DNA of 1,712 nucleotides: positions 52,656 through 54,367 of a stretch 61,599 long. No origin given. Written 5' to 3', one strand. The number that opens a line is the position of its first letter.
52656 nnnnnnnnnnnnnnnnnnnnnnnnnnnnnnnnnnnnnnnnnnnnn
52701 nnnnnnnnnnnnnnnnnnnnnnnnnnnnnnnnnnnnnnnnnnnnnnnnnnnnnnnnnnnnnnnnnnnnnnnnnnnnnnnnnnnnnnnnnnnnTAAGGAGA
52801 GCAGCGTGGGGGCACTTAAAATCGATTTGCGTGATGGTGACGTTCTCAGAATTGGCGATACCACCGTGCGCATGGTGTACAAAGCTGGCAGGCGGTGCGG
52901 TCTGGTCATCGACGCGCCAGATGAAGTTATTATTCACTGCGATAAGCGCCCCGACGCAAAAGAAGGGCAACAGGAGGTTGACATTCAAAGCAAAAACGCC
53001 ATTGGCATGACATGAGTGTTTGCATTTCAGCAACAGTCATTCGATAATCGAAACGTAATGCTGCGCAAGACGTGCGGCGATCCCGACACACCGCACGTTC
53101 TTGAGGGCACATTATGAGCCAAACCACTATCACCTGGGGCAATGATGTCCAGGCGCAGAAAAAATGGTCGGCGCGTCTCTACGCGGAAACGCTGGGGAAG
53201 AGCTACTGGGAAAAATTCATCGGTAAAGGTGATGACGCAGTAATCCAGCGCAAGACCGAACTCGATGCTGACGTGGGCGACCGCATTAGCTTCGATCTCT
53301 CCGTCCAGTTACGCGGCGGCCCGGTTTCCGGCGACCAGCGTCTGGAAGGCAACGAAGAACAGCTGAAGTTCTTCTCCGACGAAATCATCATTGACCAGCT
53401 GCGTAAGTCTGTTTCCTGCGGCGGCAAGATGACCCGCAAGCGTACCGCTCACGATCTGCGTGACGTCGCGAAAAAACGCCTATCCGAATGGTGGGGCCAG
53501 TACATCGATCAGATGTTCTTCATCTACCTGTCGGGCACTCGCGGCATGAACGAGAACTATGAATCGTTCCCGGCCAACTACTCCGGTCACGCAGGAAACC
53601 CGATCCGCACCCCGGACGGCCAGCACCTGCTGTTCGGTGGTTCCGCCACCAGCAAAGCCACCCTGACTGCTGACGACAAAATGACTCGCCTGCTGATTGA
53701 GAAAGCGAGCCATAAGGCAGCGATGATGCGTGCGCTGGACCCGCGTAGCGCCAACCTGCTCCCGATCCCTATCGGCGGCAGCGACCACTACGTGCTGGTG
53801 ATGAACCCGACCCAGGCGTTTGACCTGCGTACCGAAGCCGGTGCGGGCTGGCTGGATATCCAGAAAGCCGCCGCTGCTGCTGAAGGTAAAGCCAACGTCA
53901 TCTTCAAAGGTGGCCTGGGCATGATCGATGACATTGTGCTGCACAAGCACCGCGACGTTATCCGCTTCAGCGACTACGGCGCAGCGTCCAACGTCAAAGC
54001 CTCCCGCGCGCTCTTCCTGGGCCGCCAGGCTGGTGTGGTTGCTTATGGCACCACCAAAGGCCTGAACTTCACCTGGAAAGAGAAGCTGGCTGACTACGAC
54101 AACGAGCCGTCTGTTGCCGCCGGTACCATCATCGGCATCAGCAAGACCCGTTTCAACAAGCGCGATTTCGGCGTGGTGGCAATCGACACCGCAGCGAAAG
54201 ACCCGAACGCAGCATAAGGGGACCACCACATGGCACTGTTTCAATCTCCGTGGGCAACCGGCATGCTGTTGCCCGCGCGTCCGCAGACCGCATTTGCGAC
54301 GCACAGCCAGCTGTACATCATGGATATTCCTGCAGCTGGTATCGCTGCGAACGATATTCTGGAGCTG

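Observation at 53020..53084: Leader element conserved in front of three late operons (lysis, capsid, packaging), each attached to a sigma70-like promoter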

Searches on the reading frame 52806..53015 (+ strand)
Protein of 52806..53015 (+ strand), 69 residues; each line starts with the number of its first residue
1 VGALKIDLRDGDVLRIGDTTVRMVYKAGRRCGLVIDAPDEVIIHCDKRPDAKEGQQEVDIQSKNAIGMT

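Call 38: search_protein_families(library=pfam, proteins=[window:52806-53015:+], max_evalue=0.01)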
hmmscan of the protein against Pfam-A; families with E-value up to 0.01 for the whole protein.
window:52806-53015:+ (69 aa): 0 families

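Call 68: search_protein_families(library=pfam, proteins=[window:52806-53012:+], max_evalue=10)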
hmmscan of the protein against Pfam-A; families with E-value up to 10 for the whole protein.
seq(69 aa): 1 family
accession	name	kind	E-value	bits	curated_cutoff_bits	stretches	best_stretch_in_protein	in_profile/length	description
PF02599.21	CsrA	-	0.012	16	27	1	4-44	2-43/53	Global regulator protein family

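Call 69: search_solved_structures(query=window:52806-53012:+, max_evalue=10, show_alignments=2)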
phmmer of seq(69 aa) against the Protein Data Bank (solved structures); distinct sequences matched with E-value up to 10: 11.
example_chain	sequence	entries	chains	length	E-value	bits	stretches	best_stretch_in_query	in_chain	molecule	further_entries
1y00_A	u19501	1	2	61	0.12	16.2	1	7-47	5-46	Carbon storage regulator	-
5z38_F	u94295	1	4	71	0.13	16.1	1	6-47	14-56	wild type CsrA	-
1vpz_A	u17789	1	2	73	0.16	15.8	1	7-48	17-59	Carbon storage regulator homolog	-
2bti_A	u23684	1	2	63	0.17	15.7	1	6-47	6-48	CARBON STORAGE REGULATOR HOMOLOG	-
7yr6_E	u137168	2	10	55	0.18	15.6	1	7-47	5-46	Translational regulator CsrA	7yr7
4dou_A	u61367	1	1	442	0.34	14.8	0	14-38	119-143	Adiponectin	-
5z38_E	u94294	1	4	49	0.41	14.5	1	6-44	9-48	Truncated-CsrA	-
5o3z_A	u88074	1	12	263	0.49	14.3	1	6-48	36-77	Sorbitol-6-phosphate dehydrogenase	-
9y6s_6l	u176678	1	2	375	1.7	12.6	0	14-41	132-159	Actin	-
8c47_A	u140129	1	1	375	1.7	12.6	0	14-41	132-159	Actin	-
7q8b_A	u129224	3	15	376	1.7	12.6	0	14-41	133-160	Actin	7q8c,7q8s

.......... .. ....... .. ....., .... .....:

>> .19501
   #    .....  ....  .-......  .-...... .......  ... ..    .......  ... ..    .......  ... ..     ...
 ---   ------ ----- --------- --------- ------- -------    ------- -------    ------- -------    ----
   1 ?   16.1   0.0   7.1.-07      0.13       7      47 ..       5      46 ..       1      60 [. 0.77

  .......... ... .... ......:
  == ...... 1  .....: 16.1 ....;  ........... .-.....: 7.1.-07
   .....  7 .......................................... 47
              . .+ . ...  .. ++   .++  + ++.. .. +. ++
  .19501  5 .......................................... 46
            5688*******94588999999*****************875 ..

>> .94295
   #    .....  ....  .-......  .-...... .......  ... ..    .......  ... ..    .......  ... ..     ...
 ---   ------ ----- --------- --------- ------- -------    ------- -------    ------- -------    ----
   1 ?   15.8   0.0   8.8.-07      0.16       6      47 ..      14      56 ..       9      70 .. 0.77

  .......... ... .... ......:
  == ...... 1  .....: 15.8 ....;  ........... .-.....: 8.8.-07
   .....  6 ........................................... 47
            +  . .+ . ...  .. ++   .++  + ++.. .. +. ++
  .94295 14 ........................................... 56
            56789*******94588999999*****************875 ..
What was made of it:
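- On CsrA protein family (PF02599): The best PDB matches are CsrA chains at E about 0.1 (call 69).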

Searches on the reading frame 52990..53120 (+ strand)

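Call 68: search_protein_families(library=pfam, proteins=[L002:1307-1495:+, L003:1333-1515:+, L004:1318-1497:+], max_evalue=10)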
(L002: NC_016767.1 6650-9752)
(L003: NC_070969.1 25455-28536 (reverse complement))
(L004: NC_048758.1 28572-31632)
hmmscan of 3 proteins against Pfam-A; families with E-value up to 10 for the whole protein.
L002:1307-1495:+ (63 aa): 1 family
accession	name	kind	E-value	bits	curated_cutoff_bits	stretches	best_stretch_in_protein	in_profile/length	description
PF02599.21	CsrA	-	0.0012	19.2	27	1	6-44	6-45/53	Global regulator protein family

L003:1333-1515:+ (61 aa): 1 family
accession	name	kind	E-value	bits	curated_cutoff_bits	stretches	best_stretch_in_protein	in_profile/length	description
PF02599.21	CsrA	-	5.8e-07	29.8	27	1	3-44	2-44/53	Global regulator protein family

L004:1318-1497:+ (60 aa): 2 families
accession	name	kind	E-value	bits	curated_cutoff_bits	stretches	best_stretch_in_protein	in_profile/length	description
PF02599.21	CsrA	-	3.9e-07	30.4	27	1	1-46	1-47/53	Global regulator protein family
PF23315.1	PEX6_4th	-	0.065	13.9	27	1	20-54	41-74/140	PEX6 fourth domain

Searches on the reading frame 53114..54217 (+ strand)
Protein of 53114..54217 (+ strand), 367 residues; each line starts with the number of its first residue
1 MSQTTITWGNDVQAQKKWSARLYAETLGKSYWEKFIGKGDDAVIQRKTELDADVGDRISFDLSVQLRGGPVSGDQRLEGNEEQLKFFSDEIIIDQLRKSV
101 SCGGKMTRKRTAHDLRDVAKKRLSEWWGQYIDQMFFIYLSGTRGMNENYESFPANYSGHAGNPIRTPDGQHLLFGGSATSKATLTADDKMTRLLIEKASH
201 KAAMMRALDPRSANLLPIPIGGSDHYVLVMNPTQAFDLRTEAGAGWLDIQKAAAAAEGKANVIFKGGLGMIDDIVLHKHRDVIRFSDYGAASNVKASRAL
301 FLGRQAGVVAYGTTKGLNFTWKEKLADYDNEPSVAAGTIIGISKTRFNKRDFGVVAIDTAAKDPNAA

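Call 23: find_related_loci(query=window:53114-54217:+, collection=viral_contigs, flank=8000)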
Query window:53114-54217:+ (367 aa) in viral_contigs; peptide patterns used: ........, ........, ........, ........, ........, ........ (x = any residue, [..] = any of these).
15 stretches matched a pattern; 7 encode a relative of the query (tblastn E <= 1e-3); 7 distinct loci.
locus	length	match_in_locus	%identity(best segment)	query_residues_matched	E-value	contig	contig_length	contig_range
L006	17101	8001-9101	99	1-367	0e+0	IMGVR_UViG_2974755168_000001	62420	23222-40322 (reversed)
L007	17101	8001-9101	99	1-367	0e+0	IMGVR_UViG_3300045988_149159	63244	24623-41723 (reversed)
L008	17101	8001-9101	98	1-367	0e+0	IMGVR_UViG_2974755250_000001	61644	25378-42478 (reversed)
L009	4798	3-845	79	88-367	8e-160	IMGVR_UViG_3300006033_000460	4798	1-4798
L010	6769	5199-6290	56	1-364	3e-141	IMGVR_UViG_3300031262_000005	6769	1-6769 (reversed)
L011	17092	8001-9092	54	1-361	1e-123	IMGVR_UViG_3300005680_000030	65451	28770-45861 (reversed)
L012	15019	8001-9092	54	1-361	9e-124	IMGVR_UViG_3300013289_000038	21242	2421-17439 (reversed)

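Call 39: search_dna_similar(query=window:53114-54217:+, collection=phages, mode=protein, max_rows=60, rows=best)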
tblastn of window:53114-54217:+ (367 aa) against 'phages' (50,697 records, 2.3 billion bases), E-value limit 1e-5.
Records with a match: 418; places in all: 419; records where one place covers at least 80% of the query: 378.
Best place of each record, by identity: 95-99% 6; 60-80% 11; <60% 401.
By first word of the organism name: Vibrio 104; Stx2a-converting 80; Escherichia 73; Pseudomonas 47; Ralstonia 31; Stx2-converting 12; Burkholderia 10; Klebsiella 6; Shigella 6; Stx 6; and 22 more.
By host as written in the record: - 211; Pseudomonas aeruginosa 21; Escherichia coli K514 (EHEC) 7; Ralstonia pseudosolanacearum 6; Ralstonia solanacearum 5; Ralstonia pseudosolanacearum I-31 (MT043) 5; Ralstonia pseudosolanacearum I-15 (MT014) 4; Burkholderia cenocepacia 4; and 107 more.
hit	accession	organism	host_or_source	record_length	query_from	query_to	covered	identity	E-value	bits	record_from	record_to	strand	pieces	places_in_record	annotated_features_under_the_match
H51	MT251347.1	Klebsiella phage LASTA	Klebsiella pneumoniae NI9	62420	1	367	100%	98.6%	0e+0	740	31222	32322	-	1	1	major capsid protein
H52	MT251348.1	Klebsiella phage SJM3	Klebsiella pneumoniae NI9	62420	1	367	100%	98.6%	0e+0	740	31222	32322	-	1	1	major capsid protein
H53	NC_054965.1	Klebsiella phage LASTA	Klebsiella pneumoniae NI9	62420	1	367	100%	98.6%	0e+0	740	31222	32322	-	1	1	major head protein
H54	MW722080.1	Klebsiella phage vB_KpnP_ZX1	Klebsiella sp.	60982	1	367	100%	98.4%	0e+0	740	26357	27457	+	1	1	major capsid protein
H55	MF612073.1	Klebsiella phage SopranoGao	Klebsiella pneumoniae 51503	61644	1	367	100%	98.4%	0e+0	739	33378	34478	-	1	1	major capsid protein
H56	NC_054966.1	Klebsiella phage SopranoGao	Klebsiella pneumoniae 51503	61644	1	367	100%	98.4%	0e+0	739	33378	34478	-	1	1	major head protein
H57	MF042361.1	Pseudomonas phage Skulduggery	Pseudomonas fluorescens SBW25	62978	1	365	99%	69.1%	3e-168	525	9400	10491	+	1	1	major capsid protein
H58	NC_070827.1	Pseudomonas phage Skulduggery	Pseudomonas fluorescens SBW25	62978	1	365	99%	69.1%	3e-168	525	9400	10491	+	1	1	major capsid protein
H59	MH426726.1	Erwinia phage Pavtok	Erwinia amylovora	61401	1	365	99%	68.1%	3e-164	514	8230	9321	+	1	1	putative major capsid protein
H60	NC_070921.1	Erwinia phage Pavtok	Erwinia amylovora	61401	1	365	99%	68.1%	3e-164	514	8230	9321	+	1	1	putative major capsid protein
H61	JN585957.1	Erwinia phage PEp14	Erwinia pyrifoliae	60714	1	365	99%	67.8%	6e-164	513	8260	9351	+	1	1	hypothetical protein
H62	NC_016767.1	Erwinia phage PEp14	Erwinia pyrifoliae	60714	1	365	99%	67.8%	6e-164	513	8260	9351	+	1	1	major head protein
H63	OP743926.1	Erwinia phage Stean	Erwinia amylovora 1/79Sm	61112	1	365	99%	67.6%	4e-162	508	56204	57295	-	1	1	putative major capsid protein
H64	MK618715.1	Serratia phage Parlo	Serratia marcescens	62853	1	366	100%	65.0%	2e-160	503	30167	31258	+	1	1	major capsid protein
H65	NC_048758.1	Serratia phage Parlo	Serratia marcescens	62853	1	366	100%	65.0%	2e-160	503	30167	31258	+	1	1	major head protein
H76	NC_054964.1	Ralstonia phage GP4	Ralstonia solanacearum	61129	1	363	99%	59.3%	5e-140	444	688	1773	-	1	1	major head protein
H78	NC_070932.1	Ochrobactrum phage POI1126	Ochrobactrum intermedium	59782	2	364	99%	59.3%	1e-137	438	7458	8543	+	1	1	major capsid protein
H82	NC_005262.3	Burkholderia phage Bcep22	-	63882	1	362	99%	59.5%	1e-139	444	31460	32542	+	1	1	major head protein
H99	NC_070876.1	Agrobacterium phage Atu_ph08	Agrobacterium tumefaciens C58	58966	1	366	100%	58.0%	4e-137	436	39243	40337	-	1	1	hypothetical protein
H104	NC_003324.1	Sinorhizobium phage PBC5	Sinorhizobium meliloti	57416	1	367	100%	57.6%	4e-140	445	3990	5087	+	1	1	major head protein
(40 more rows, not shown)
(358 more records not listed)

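Call 40: get_annotated_region(hit=H58, flank=700)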
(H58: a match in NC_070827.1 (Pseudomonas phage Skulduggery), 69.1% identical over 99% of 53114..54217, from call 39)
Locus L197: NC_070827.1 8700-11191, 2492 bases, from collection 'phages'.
description: Pseudomonas phage Skulduggery, complete genome.
organism: Pseudomonas phage Skulduggery (NCBI taxid 2006671)
taxonomy: Viruses; Duplodnaviria; Heunggongvirae; Uroviricota; Caudoviricetes; Skulduggeryvirus; Skulduggeryvirus skulduggery
host: Pseudomonas fluorescens SBW25; source: compost; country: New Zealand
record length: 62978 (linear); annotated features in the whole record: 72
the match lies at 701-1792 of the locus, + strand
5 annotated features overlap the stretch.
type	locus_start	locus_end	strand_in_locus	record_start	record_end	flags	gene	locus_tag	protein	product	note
CDS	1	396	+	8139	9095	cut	-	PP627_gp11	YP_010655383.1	hypothetical protein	-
CDS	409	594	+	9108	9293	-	-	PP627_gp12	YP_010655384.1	CsrA-like regulator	-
CDS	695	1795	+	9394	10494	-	-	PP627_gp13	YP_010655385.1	major capsid protein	N4-gp56 family major capsid protein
CDS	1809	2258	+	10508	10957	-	-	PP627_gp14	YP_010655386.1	virion structural protein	-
CDS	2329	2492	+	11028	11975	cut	-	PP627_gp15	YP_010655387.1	hypothetical protein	-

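Call 41: get_annotated_region(hit=H76, flank=700)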
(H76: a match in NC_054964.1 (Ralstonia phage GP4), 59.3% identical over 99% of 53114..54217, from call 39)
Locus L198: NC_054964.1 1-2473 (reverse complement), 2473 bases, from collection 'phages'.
description: Ralstonia phage GP4, complete genome.
organism: Ralstonia phage GP4 (NCBI taxid 2282904)
taxonomy: Viruses; Duplodnaviria; Heunggongvirae; Uroviricota; Caudoviricetes; Gervaisevirus; Gervaisevirus GP4
host: Ralstonia solanacearum; source: -; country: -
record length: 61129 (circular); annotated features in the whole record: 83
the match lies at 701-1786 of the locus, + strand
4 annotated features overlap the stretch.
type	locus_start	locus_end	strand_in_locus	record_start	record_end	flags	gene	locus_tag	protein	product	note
CDS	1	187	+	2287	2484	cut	-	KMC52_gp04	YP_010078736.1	CsrA-like regulator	-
CDS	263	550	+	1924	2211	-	-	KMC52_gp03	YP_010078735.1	hypothetical protein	-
CDS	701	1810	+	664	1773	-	-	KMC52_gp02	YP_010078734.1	major head protein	-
CDS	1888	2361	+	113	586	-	-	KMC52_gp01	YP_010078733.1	virion structural protein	-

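Call 42: get_annotated_region(hit=H78, flank=700)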
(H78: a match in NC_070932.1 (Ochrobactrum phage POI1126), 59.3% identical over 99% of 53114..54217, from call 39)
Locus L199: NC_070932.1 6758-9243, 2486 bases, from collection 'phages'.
description: Ochrobactrum phage POI1126, complete genome.
organism: Ochrobactrum phage POI1126 (NCBI taxid 1932118)
taxonomy: Viruses; Duplodnaviria; Heunggongvirae; Uroviricota; Caudoviricetes; Namazuvirus; Namazuvirus POI1126
host: Ochrobactrum intermedium; source: -; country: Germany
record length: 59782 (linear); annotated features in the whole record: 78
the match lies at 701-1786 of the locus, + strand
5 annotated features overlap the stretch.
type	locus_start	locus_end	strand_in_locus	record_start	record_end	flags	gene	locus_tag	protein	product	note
CDS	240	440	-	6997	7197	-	-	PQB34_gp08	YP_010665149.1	hypothetical protein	gp08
CDS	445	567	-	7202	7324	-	-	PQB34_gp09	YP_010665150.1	hypothetical protein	gp09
CDS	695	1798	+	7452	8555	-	-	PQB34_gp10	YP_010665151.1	major capsid protein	gp10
CDS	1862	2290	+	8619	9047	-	-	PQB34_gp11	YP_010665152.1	virion structural protein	gp11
CDS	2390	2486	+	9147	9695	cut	-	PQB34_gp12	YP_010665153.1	DNA nuclease/DNA endonuclease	gp12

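Call 43: get_annotated_region(hit=H82, flank=700)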
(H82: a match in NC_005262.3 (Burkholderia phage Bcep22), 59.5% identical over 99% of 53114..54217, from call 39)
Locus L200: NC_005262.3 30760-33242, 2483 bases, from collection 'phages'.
description: Burkholderia cepacia phage Bcep22, complete genome.
organism: Burkholderia phage Bcep22 (NCBI taxid 2883944)
taxonomy: Viruses; Duplodnaviria; Heunggongvirae; Uroviricota; Caudoviricetes; Lessievirus; Lessievirus bcep22
host: -; source: -; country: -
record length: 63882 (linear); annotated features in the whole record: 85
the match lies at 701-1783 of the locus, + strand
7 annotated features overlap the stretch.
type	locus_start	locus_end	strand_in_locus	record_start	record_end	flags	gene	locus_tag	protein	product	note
CDS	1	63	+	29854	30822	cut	-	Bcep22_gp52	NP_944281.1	hypothetical protein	originally annotated as gp51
CDS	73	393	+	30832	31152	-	-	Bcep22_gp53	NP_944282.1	hypothetical protein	originally annotated as gp52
CDS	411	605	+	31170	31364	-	-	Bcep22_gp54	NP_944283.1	CsrA-like regulator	originally annotated as gp53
CDS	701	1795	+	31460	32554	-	-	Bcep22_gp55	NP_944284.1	major head protein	originally annotated as gp54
CDS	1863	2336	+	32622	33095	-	-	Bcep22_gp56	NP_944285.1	virion structural protein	originally annotated as gp55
regulatory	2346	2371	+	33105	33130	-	-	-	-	terminator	-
CDS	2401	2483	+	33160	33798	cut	-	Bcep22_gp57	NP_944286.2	hypothetical protein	originally annotated as gp56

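Call 44: get_annotated_region(hit=H99, flank=700)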
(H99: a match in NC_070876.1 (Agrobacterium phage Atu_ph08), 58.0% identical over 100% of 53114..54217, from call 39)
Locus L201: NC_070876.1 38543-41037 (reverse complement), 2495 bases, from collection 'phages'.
description: Agrobacterium phage Atu_ph08, complete genome.
organism: Agrobacterium phage Atu_ph08 (NCBI taxid 2024265)
taxonomy: Viruses; Duplodnaviria; Heunggongvirae; Uroviricota; Caudoviricetes; Roslyckyvirus; Roslyckyvirus ph08
host: Agrobacterium tumefaciens C58; source: -; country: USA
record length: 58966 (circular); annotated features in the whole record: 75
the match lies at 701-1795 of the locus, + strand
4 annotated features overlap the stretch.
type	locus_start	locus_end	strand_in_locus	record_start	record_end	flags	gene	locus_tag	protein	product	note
CDS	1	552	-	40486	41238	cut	-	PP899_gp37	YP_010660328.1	endolysin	-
CDS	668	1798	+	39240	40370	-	-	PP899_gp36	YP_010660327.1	hypothetical protein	-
CDS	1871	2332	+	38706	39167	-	-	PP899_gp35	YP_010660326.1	virion structural protein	-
CDS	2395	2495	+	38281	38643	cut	-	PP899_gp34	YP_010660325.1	hypothetical protein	-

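Call 45: get_annotated_region(hit=H104, flank=700)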
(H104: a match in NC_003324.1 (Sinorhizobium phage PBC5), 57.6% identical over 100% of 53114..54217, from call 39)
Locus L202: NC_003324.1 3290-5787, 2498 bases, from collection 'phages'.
description: Sinorhizobium phage PBC5, complete genome.
organism: Sinorhizobium phage PBC5 (NCBI taxid 179237)
taxonomy: Viruses; Duplodnaviria; Heunggongvirae; Uroviricota; Caudoviricetes
host: Sinorhizobium meliloti; source: -; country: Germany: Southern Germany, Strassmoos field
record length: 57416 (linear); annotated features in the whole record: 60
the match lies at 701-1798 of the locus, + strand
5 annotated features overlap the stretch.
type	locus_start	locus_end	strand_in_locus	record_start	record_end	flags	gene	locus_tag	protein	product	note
CDS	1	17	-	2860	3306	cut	-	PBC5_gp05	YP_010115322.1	hypothetical protein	-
CDS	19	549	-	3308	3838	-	-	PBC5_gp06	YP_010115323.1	endolysin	-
CDS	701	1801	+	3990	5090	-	-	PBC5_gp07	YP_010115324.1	major head protein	-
CDS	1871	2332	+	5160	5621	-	-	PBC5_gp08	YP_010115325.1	virion structural protein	-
CDS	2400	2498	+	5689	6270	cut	-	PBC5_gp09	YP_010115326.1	hypothetical protein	-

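Call 68: search_protein_families(library=pfam, proteins=[L197:409-591:+, L200:411-602:+], max_evalue=10)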
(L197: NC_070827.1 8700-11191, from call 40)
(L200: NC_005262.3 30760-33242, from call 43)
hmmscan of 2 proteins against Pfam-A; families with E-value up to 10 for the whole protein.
L197:409-591:+ (61 aa): 2 families
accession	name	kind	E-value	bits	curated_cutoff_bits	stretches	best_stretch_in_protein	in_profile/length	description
PF02599.21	CsrA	-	5e-06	26.8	27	1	3-49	2-49/53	Global regulator protein family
PF07378.16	FlbT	-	0.0021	18.5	27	1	3-29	1-27/125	Flagellar protein FlbT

L200:411-602:+ (64 aa): 2 families
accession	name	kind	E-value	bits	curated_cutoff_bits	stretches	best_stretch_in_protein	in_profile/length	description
PF02599.21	CsrA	-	9.8e-08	32.3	27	1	3-45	2-45/53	Global regulator protein family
PF07378.16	FlbT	-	0.21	12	27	1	3-29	1-27/125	Flagellar protein FlbT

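Call 81: search_protein_families(library=pfam, proteins=[window:53114-54217:+], max_evalue=0.001)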
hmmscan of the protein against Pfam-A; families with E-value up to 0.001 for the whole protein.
window:53114-54217:+ (367 aa): 1 family
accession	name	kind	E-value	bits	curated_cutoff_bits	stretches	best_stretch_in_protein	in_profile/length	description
PF13252.12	Phage_capsid_3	-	1.7e-68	231.7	23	1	10-362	5-375/376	Phage capsid protein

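Call 98: find_related_loci(query=A3, collection=viral_contigs, flank=1500)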
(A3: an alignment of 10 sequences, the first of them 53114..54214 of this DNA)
Query A3 (367 aa) in viral_contigs; peptide patterns used: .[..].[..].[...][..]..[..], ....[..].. (x = any residue, [..] = any of these).
600 stretches matched a pattern (row limit reached: there are more); 569 encode a relative of the query (tblastn E <= 1e-3); the best 80 are kept; 80 distinct loci.
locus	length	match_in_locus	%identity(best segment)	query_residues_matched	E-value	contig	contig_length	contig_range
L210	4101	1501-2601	71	1-367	0e+0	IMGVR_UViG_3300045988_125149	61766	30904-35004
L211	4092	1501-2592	68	1-365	9e-172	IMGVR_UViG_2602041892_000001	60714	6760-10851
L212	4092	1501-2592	66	1-365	5e-170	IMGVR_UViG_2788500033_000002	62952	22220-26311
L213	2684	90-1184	69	1-366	7e-175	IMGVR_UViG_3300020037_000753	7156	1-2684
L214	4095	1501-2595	69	1-366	1e-169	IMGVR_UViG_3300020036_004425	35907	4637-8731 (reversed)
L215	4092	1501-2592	65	1-366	3e-166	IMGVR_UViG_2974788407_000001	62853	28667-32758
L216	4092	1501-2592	66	1-365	6e-165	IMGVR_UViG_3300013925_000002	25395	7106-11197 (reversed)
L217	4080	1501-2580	64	1-361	4e-162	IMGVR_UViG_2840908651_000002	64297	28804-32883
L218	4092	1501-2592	63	3-367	1e-161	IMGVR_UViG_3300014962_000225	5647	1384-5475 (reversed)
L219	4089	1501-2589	65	5-366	2e-158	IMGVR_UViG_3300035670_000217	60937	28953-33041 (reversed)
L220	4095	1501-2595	64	1-366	3e-158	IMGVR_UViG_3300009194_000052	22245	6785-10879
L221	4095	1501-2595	63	1-366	2e-157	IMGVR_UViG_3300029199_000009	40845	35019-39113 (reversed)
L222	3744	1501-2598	61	1-366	7e-159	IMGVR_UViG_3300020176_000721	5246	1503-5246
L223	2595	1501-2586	62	3-364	2e-161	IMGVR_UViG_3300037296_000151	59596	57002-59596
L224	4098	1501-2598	62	1-367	6e-156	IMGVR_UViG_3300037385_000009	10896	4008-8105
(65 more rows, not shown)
